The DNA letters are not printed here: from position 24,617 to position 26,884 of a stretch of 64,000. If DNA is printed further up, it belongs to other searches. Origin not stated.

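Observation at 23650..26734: SbcD/SbcC-like nuclease-ATPase pair in which the SMC-like ATPase carries transmembrane helices (YhaO/YhaN-like)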

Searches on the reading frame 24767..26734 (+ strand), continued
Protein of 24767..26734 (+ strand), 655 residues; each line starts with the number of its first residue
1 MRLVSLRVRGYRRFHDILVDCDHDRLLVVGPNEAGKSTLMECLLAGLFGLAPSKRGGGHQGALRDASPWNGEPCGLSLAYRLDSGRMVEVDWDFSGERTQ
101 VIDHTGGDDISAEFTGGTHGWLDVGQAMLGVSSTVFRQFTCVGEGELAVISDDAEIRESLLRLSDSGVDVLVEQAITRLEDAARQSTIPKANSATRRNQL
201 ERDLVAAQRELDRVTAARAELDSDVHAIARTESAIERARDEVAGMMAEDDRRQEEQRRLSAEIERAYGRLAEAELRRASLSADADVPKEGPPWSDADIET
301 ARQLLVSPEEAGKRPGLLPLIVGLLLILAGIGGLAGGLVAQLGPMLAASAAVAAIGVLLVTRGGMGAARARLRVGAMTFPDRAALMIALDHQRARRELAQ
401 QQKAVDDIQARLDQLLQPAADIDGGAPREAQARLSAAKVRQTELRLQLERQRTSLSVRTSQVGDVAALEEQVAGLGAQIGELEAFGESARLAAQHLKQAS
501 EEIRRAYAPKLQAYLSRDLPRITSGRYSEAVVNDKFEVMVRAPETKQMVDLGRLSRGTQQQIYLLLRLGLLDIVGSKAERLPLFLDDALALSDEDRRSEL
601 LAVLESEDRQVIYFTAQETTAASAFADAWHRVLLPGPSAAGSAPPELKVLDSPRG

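Call 36: fold_search(model_id=the predicted structure, library=pdb)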
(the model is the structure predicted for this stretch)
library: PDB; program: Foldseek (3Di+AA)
matches with E <= 10: 618; with E <= 0.001: 118
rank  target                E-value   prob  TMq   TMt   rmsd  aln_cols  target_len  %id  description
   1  7zr1_C                7.7e-13  1.00  0.32  0.27  41.6       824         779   13  Chaetomium thermophilum Mre11-Rad50-Nbs1 complex bound to ATPyS (composite structure) (released 2023-01-11)
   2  7zr1_D                1.8e-12  1.00  0.34  0.29  40.4       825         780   14  Chaetomium thermophilum Mre11-Rad50-Nbs1 complex bound to ATPyS (composite structure) (released 2023-01-11)
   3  3auy_A                1.0e-10  1.00  0.36  0.61  26.5       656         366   12  Crystal structure of Rad50 bound to ADP (released 2011-05-25)
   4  3auy_B                2.0e-10  1.00  0.38  0.66  12.0       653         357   12  Crystal structure of Rad50 bound to ADP (released 2011-05-25)
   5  7yzp_C                4.4e-10  1.00  0.35  0.49  26.9       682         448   13  Hairpin-bound state of the E. coli Mre11-Rad50 (SbcCD) head complex bound to ADP and a DNA hairpin (released 2022-08-17)
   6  5dny_D                1.4e-09  1.00  0.33  0.58  34.4       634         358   12  Structure of the ATPrS-Mre11/Rad50-DNA complex (released 2016-02-24)
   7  9uxh_F                1.9e-09  1.00  0.29  0.29  45.5       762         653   11  type II Lamassu, LmuACB with DNA (released 2026-03-25)
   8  3av0_B                5.3e-09  1.00  0.33  0.57  42.5       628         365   11  Crystal structure of Mre11-Rad50 bound to ATP S (released 2011-05-25)
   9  5xei                  6.5e-09  1.00  0.27  0.33  26.1       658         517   13  Crystal structure of the Smc head domain with a coiled coil and joint derived from Pyrococcus yayanosii (released 2017-06-07)
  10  3aux                  7.6e-09  1.00  0.34  0.60  56.1       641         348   12  Crystal structure of Rad50 bound to ADP (released 2011-05-25)
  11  7nyw_B                8.0e-09  1.00  0.24  0.19  47.0       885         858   12  Cryo-EM structure of the MukBEF-MatP-DNA head module (released 2021-07-07)
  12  5dny_B                1.1e-08  1.00  0.34  0.57  49.5       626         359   12  Structure of the ATPrS-Mre11/Rad50-DNA complex (released 2016-02-24)
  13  8i4x_B                1.9e-08  1.00  0.32  0.21  59.3      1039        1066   11  Cryo-EM structure of 5-subunit Smc5/6 (released 2024-06-26)
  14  7qen_A                2.1e-08  1.00  0.32  0.43  27.5       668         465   12  S.c. Condensin core in DNA- and ATP-bound state (released 2022-06-15)
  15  8wjn_B                4.0e-08  1.00  0.32  0.42  33.0       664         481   12  Cryo-EM structure of 6-subunit Smc5/6 head region (released 2024-06-26)
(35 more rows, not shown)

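Call 43: search_dna_similar(query=window:24767-26731:+, collection=plasmids, mode=protein, max_rows=15)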
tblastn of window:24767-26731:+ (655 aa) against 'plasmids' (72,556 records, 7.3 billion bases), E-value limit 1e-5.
Records with a match: 1; places in all: 1; records where one place covers at least 80% of the query: 0.
Best place of each record, by identity: <60% 1.
By first word of the organism name: Monoglobus 1.
By predicted mobility (MOB-suite, as given by PLSDB): non-mobilizable 1.
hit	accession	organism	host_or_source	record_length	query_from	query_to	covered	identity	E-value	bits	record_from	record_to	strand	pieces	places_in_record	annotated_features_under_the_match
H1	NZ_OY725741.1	Monoglobus pectinilyticus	-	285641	1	242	37%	24.4%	4e-8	65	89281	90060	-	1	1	AAA family ATPase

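Call 44: search_dna_similar(query=window:24767-26731:+, collection=phages, mode=protein, max_rows=10)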
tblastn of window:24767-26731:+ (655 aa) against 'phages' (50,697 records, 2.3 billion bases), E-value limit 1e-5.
Records with a match: 2; places in all: 2; records where one place covers at least 80% of the query: 0.
Best place of each record, by identity: <60% 2.
By first word of the organism name: Bacteriophage 2.
By host as written in the record: - 2.
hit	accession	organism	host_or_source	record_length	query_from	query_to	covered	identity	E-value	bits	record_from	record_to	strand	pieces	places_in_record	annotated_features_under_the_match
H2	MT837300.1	Bacteriophage sp.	human fecal samples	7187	456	622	25%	29.8%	1e-5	55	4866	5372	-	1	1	record has no annotation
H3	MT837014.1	Bacteriophage sp.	human fecal samples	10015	491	618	20%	33.1%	2e-6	57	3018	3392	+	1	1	record has no annotation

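Call 49: find_encoding_contigs(protein=P0082, flank=5000, max_places=1)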
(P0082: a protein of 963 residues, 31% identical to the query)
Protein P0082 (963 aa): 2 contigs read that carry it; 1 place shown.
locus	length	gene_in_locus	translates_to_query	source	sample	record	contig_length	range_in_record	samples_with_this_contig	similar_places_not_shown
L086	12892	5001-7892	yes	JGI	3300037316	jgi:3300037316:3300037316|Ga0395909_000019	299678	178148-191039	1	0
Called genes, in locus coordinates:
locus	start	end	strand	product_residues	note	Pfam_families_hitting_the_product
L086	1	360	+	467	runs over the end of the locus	PF00202:Aminotran_3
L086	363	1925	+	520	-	PF00171:Aldedh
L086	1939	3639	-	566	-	PF02776:TPP_enzyme_N, PF00205:TPP_enzyme_M, PF02775:TPP_enzyme_C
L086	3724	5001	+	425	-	PF00149:Metallophos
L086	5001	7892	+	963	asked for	PF13476:AAA_23, PF13514:AAA_27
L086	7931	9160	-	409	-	PF13527:Acetyltransf_9, PF17668:Acetyltransf_17, PF13530:SCP2_2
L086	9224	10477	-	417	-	PF04551:GcpE, PF26540:GcpE_C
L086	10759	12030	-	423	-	PF02163:Peptidase_M50, PF13180:PDZ_2, PF17820:PDZ_6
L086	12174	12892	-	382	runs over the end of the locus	PF02670:DXP_reductoisom, PF08436:DXP_redisom_C, PF13288:DXPR_C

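Call 67: search_protein_representatives(alignment_id=A1)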
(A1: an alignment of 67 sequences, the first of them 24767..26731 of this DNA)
Query: 67 sequences, 680 profile positions. Proteins with E-value up to 0.001 (for the whole library): 60418; up to 1e-10: 31606; up to 1e-30: 11084. The best 150 are listed.
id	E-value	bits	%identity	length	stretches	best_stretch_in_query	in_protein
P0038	3.3e-269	911.5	-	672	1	1-676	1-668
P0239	5.0e-195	666.4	-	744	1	1-668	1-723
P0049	3.5e-191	653.7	-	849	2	212-665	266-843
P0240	9.8e-188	642.3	-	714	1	1-656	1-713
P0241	2.3e-177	608.0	-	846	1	1-671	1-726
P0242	8.7e-155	533.4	-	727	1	1-663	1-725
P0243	3.4e-153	528.1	-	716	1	1-661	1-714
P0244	3.9e-149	514.7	-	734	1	1-668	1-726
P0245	1.2e-144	499.9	-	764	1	1-667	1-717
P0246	4.7e-143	494.6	-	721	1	1-661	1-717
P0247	2.0e-142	492.5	-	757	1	6-662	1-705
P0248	1.1e-140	486.8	-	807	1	1-665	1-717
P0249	3.4e-140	485.2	-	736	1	1-666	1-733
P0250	2.9e-139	482.1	-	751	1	1-668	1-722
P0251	4.4e-138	478.2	-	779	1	1-666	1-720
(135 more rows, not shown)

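Call 72: list_cluster_members(proteins=[P0082, P0060, P0073, P0097, P0109, P0120, P0002, P0045])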
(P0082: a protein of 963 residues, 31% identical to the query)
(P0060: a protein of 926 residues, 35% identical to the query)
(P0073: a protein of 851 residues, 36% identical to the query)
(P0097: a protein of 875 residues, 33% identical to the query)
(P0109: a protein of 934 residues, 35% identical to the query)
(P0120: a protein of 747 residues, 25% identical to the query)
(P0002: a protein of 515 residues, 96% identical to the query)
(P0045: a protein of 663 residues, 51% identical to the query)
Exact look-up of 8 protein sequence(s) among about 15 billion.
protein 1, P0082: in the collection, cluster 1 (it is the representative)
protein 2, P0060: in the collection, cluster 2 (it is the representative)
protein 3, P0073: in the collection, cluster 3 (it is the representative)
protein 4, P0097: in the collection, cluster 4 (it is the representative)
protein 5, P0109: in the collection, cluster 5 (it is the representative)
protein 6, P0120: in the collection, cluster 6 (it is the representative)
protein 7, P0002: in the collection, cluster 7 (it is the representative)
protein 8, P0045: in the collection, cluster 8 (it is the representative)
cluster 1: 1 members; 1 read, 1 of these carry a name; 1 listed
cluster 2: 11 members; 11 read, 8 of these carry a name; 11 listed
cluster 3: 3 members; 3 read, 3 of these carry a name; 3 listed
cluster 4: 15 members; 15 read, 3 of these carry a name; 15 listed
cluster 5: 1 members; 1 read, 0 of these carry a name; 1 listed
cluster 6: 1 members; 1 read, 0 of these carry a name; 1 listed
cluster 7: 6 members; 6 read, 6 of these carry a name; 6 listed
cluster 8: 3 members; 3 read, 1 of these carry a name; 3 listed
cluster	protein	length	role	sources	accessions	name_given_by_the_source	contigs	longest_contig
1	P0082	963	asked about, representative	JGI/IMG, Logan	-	uncharacterized protein YhaN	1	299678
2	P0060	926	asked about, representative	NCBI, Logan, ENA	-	-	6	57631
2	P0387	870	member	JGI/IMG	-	hypothetical protein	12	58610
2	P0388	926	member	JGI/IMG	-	exonuclease SbcC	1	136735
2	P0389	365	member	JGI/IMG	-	uncharacterized protein YhaN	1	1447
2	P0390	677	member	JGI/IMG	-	hypothetical protein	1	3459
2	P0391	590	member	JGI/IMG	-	uncharacterized protein YhaN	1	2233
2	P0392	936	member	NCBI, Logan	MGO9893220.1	MAG: AAA family ATPase [Bryobacteraceae bacterium]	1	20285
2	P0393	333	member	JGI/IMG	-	hypothetical protein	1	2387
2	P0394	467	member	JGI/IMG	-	hypothetical protein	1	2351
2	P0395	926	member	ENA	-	-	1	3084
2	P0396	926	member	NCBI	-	-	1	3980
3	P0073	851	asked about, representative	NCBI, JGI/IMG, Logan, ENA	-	DNA repair exonuclease SbcCD ATPase subunit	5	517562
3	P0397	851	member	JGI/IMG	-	DNA repair exonuclease SbcCD ATPase subunit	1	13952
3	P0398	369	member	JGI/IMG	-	hypothetical protein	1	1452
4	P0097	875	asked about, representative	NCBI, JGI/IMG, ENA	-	DNA repair exonuclease SbcCD ATPase subunit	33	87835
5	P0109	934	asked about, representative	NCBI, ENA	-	-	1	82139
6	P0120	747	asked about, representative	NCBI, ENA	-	-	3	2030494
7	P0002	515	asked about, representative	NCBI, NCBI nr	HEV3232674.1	MAG TPA: hypothetical protein VG245_10525, partial [Candidatus Dormibacteraeota bacterium] | hypothetical protein [Candidatus Dormibacteraeota bacterium]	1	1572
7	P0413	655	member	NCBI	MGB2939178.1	MAG: AAA family ATPase [Candidatus Dormiibacterota bacterium]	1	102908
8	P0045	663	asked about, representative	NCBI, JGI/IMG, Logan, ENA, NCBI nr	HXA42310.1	MAG TPA: AAA family ATPase [Candidatus Solibacter sp.] | DNA repair exonuclease SbcCD ATPase subunit | AAA family ATPase [Candidatus Solibacter sp.]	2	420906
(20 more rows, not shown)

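Call 74: search_protein_families(library=pfam, proteins=[L025:3682-4749:-, L049:6488-7429:+], max_evalue=0.001)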
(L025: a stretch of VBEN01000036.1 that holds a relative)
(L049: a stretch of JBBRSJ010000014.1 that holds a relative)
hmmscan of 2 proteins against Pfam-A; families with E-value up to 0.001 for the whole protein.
L025:3682-4749:- (356 aa): 4 families
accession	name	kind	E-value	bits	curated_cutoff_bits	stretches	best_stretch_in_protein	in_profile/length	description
PF25583.1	WCX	-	7.2e-19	68.4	23.9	1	238-316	1-76/76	WCX domain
PF13280.12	WYL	-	2.5e-10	40.6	21.8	1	141-209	2-69/70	WYL domain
PF08279.18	HTH_11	-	6.4e-09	36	25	1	13-63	2-52/55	HTH domain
PF19187.6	HTH_PafC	-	8.5e-05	22.8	32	0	26-110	18-113/115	PafC helix-turn-helix domain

L049:6488-7429:+ (314 aa): 1 family
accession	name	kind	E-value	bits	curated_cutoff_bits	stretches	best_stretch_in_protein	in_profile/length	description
PF00892.27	EamA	-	1.5e-14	54.9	28.2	1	178-307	4-134/135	EamA-like transporter family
